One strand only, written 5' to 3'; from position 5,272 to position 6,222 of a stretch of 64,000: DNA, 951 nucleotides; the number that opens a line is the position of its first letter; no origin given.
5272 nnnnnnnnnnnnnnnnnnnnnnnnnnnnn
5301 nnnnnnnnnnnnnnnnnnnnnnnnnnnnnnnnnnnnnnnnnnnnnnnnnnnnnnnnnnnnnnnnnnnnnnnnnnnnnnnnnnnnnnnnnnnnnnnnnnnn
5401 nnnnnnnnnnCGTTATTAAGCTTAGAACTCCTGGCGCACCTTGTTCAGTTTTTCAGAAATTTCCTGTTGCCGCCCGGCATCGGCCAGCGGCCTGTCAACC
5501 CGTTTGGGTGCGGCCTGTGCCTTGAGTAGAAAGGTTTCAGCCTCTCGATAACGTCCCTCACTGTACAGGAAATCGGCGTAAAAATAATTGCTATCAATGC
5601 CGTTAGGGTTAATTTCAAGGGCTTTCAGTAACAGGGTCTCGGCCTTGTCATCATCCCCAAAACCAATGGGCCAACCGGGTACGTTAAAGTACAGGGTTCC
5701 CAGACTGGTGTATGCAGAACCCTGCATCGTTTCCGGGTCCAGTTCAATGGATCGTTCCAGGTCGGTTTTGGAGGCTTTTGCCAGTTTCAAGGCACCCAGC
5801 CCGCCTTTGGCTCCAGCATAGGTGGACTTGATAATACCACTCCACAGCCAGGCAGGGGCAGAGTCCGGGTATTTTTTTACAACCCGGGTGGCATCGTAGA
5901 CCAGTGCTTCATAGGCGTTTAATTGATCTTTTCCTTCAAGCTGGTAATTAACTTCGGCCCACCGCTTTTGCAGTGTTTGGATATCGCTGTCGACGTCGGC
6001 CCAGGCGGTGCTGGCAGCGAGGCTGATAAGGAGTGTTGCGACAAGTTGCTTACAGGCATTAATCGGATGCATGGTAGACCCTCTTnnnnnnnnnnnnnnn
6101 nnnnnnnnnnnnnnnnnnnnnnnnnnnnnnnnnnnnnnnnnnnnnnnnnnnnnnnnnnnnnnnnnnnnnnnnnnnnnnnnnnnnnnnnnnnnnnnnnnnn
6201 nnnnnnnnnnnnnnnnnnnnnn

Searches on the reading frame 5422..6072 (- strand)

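Call 75: search_protein_families(library=pfam, proteins=[window:5422-6072:-], max_evalue=0.00001)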
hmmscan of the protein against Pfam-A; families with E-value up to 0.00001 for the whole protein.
window:5422-6072:- (216 aa): 3 families
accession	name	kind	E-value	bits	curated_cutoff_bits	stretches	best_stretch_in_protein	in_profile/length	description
PF13181.12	TPR_8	-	1.5e-07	31.4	25.7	0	160-185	2-27/34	Tetratricopeptide repeat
PF13431.12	TPR_17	-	5.2e-07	29.9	24.4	0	147-179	1-33/34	Tetratricopeptide repeat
PF14559.12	TPR_19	-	2.8e-06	28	25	0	142-188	8-54/68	Tetratricopeptide repeat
